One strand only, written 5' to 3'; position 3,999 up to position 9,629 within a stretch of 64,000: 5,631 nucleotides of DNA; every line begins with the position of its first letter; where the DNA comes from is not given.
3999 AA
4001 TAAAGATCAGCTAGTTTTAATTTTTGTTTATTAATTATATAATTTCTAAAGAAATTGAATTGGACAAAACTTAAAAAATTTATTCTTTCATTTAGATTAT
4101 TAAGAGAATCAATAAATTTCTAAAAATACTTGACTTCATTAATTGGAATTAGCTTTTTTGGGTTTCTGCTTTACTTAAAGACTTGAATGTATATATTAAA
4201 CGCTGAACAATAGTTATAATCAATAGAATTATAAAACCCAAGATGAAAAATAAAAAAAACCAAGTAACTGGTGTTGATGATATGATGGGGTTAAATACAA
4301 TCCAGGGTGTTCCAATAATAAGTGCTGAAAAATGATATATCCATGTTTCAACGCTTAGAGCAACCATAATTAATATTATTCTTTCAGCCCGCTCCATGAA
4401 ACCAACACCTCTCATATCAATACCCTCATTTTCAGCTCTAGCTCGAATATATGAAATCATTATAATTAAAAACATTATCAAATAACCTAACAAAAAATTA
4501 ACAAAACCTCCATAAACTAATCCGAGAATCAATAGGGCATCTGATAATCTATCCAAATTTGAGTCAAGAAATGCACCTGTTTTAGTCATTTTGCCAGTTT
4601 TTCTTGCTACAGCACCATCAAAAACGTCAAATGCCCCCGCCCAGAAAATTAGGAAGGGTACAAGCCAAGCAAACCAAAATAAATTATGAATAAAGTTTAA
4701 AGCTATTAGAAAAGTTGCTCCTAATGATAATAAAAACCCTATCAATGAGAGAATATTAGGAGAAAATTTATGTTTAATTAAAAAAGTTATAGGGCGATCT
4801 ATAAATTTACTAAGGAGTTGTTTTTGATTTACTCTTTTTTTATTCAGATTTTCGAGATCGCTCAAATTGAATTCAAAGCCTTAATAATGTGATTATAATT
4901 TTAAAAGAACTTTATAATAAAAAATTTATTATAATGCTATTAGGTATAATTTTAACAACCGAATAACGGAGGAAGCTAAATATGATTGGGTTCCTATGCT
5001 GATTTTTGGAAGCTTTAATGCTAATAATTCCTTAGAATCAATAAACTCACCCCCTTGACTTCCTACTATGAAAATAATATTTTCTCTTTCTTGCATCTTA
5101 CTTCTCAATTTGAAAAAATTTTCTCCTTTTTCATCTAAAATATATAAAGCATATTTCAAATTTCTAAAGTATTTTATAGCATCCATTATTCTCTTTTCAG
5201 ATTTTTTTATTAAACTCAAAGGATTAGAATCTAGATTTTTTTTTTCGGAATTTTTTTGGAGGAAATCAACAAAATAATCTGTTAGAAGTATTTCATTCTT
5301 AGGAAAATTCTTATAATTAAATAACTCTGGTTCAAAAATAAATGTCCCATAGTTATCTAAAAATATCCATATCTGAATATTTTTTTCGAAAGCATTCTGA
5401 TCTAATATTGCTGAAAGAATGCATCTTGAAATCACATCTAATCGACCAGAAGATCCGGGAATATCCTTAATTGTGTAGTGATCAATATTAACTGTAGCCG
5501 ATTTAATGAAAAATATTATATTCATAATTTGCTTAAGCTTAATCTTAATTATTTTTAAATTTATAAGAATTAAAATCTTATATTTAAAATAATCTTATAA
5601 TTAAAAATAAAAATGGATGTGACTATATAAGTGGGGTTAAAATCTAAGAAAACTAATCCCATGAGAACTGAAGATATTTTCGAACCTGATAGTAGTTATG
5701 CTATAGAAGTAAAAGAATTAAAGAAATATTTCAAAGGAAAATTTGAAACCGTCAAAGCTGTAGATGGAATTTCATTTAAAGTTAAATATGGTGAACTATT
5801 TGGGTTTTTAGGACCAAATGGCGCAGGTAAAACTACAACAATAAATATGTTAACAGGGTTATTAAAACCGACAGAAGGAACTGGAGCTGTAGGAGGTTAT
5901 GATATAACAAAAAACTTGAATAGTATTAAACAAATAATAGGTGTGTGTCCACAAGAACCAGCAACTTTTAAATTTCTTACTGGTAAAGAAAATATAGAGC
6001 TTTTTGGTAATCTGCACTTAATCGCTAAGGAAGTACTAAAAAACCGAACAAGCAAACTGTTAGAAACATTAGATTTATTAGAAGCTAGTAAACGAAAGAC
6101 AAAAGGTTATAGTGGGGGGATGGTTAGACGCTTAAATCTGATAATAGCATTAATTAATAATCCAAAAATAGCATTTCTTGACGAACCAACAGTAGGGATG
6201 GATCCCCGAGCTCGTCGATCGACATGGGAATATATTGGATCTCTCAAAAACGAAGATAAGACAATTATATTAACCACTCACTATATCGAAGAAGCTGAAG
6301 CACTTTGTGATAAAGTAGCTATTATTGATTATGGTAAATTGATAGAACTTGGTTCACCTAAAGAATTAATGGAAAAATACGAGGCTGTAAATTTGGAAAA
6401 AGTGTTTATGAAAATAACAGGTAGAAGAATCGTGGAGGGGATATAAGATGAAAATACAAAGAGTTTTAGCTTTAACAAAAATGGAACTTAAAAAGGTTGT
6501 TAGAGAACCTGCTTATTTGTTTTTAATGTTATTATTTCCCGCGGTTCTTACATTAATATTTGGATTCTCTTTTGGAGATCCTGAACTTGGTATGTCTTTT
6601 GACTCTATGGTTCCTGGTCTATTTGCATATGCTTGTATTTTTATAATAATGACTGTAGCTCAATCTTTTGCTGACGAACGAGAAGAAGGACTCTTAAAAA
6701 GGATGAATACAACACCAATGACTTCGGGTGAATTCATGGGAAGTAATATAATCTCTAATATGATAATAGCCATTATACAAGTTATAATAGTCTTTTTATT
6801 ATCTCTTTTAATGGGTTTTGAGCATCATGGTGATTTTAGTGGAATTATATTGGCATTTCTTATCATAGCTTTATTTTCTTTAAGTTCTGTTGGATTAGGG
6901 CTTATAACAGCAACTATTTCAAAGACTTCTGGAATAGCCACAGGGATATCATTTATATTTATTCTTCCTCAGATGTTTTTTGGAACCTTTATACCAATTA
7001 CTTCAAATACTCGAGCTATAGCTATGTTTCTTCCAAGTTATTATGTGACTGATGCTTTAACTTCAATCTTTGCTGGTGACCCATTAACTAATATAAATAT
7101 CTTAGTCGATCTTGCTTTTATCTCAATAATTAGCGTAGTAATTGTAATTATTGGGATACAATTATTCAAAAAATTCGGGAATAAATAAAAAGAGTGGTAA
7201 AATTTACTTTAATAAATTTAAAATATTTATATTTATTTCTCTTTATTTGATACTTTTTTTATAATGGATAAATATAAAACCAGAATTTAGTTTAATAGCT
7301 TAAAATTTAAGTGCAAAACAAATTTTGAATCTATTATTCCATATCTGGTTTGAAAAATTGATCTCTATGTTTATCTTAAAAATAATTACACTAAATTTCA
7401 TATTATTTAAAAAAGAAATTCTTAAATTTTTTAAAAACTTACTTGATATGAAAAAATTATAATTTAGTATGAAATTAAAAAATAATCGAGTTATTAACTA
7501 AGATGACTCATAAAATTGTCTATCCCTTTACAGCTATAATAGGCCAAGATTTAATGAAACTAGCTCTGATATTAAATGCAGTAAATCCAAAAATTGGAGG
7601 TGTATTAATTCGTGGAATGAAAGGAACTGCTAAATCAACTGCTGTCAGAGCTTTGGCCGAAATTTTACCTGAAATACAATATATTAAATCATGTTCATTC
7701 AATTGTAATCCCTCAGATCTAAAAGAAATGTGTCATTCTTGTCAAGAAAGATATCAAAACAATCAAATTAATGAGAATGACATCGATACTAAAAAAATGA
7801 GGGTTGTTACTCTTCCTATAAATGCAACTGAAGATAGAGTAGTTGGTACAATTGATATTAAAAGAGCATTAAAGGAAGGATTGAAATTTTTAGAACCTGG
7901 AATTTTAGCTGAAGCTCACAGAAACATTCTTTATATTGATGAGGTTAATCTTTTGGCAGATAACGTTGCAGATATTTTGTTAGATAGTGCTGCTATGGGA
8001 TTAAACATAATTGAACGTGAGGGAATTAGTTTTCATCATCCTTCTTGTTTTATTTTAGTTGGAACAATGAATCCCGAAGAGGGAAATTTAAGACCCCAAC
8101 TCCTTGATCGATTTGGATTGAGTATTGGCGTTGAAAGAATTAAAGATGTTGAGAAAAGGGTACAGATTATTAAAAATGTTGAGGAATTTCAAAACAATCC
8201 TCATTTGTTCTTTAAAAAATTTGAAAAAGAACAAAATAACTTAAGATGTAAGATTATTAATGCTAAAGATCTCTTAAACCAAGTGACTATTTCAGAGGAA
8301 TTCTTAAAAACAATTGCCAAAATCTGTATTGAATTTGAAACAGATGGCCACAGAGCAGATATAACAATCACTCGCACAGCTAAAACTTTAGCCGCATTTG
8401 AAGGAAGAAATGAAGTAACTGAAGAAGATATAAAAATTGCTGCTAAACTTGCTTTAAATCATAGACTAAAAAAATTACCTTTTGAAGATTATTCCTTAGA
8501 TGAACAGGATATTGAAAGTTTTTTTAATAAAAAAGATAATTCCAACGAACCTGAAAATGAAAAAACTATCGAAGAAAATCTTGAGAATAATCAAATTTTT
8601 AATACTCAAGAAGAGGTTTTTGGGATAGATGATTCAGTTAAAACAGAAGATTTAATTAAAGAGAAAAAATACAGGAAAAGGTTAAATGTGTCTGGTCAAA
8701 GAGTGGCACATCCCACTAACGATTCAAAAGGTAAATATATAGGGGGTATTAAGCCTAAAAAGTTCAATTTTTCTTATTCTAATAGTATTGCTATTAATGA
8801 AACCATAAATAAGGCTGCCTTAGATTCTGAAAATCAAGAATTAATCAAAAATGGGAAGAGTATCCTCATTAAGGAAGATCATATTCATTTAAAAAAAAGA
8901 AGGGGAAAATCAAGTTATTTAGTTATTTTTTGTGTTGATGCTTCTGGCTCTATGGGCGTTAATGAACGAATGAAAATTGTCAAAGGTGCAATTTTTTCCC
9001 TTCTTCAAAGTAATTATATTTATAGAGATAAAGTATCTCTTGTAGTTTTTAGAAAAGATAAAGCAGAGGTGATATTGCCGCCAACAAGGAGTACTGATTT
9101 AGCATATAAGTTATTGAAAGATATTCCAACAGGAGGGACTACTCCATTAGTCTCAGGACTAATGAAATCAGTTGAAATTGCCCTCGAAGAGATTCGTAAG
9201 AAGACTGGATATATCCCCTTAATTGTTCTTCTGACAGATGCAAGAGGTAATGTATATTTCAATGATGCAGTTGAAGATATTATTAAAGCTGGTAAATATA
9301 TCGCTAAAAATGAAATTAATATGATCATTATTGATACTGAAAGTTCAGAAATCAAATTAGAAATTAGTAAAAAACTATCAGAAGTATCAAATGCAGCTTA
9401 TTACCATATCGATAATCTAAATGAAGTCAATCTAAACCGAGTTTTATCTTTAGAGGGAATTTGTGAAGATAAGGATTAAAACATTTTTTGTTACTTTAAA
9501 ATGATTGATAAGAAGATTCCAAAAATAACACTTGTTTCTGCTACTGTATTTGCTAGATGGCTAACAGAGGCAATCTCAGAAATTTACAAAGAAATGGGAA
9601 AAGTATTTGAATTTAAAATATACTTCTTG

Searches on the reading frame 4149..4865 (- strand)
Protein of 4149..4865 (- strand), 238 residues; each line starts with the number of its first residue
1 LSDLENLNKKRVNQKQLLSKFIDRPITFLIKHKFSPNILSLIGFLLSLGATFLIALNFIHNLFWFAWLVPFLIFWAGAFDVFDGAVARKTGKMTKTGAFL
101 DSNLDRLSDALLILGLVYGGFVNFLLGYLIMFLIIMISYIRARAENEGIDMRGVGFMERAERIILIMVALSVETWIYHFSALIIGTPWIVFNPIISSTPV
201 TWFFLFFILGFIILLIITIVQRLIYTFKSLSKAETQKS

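Call 54: search_protein_families(library=pfam, proteins=[window:4149-4865:-], max_evalue=0.00001)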
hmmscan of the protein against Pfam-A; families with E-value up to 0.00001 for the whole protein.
window:4149-4865:- (238 aa): 1 family
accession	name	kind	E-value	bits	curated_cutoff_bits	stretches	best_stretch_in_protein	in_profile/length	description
PF01066.26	CDP-OH_P_transf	-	4.8e-13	50.2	22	1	35-175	3-141/152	CDP-alcohol phosphatidyltransferase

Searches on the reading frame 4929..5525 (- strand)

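Call 54: search_protein_families(library=pfam, proteins=[window:4929-5525:-], max_evalue=0.00001)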
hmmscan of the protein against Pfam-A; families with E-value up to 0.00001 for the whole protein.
window:4929-5525:- (198 aa): 1 family
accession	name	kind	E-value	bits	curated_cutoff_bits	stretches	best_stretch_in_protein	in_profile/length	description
PF04013.17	Methyltrn_RNA_2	-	9.3e-10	39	25.5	1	15-191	15-189/198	Putative SAM-dependent RNA methyltransferase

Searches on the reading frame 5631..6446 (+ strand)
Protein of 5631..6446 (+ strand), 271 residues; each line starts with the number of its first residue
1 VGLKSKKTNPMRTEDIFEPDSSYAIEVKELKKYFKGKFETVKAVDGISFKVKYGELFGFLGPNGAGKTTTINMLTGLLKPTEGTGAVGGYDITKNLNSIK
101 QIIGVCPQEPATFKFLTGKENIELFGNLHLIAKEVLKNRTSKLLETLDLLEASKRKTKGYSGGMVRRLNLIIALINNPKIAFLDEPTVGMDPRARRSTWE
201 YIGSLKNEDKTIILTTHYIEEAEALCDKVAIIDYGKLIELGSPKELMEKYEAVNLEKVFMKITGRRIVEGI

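Call 54: search_protein_families(library=pfam, proteins=[window:5631-6446:+], max_evalue=0.00001)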
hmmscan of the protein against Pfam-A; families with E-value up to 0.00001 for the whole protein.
window:5631-6446:+ (271 aa): 2 families
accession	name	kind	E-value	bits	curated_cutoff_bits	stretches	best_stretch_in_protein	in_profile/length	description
PF00005.33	ABC_tran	-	7.1e-31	108.1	25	1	45-187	2-136/137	ABC transporter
PF13304.12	AAA_21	-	5.9e-08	33.6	27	0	161-217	239-298/304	AAA domain, putative AbiEii toxin, Type IV TA system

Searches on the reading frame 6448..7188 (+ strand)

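Call 54: search_protein_families(library=pfam, proteins=[window:6448-7188:+], max_evalue=0.00001)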
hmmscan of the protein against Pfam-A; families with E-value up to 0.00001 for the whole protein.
window:6448-7188:+ (246 aa): 5 families
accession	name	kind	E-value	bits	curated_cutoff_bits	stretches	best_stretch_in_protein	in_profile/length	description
PF01061.29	ABC2_membrane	-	5.9e-28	98.3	26.9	1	6-208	3-210/211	ABC-2 type transporter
PF12698.13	ABC2_membrane_3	-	1.6e-22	80.6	31.6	1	50-237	159-346/347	ABC-2 family transporter protein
PF12730.13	ABC2_membrane_4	-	1.8e-07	31.7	27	1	11-174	3-178/179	ABC-2 family transporter protein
PF19199.5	Phage_coatGP8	-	2.7e-07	31.1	24.6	1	200-246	27-68/69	Phage major coat protein, Gp8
PF03379.19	CcmB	-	3.2e-06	27.2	24.9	1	7-180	2-175/215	CcmB protein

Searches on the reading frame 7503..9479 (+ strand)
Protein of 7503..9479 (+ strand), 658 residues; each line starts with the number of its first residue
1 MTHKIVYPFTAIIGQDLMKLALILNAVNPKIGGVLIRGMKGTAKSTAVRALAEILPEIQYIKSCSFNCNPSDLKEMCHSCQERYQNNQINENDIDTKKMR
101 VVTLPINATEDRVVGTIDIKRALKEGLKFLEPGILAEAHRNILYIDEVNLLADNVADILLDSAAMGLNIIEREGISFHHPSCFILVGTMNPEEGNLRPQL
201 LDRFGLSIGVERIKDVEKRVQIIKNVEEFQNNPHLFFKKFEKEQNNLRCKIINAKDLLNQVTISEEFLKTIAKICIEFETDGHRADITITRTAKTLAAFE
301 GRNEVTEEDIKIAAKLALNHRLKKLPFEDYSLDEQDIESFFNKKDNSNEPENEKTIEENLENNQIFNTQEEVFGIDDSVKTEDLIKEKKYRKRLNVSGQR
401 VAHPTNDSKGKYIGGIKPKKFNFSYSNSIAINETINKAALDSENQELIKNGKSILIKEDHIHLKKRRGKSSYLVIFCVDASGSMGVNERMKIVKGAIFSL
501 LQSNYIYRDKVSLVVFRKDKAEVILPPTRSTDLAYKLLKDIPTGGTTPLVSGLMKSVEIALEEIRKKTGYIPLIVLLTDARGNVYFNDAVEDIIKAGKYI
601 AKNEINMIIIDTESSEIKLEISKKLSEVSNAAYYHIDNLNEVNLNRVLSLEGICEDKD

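Call 54: search_protein_families(library=pfam, proteins=[window:7503-9479:+], max_evalue=0.00001)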
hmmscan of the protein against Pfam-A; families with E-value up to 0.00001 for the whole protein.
window:7503-9479:+ (658 aa): 5 families
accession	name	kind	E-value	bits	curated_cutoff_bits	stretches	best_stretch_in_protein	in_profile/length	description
PF17863.7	AAA_lid_2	-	1.8e-20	72.9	22.7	1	269-337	2-71/74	AAA lid domain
PF13519.12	VWA_2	-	4.5e-11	43.8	27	1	474-580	1-106/107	von Willebrand factor type A domain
PF07728.20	AAA_5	-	1.1e-08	35.7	22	0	96-204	25-139/139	AAA domain (dynein-related subfamily)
PF01078.27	Mg_chelatase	-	3.3e-08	33.6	20.3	0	123-192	90-159/207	Magnesium chelatase, subunit ChlI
PF00092.34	VWA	-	4.6e-07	30.7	23.8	1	474-640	2-166/174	von Willebrand factor type A domain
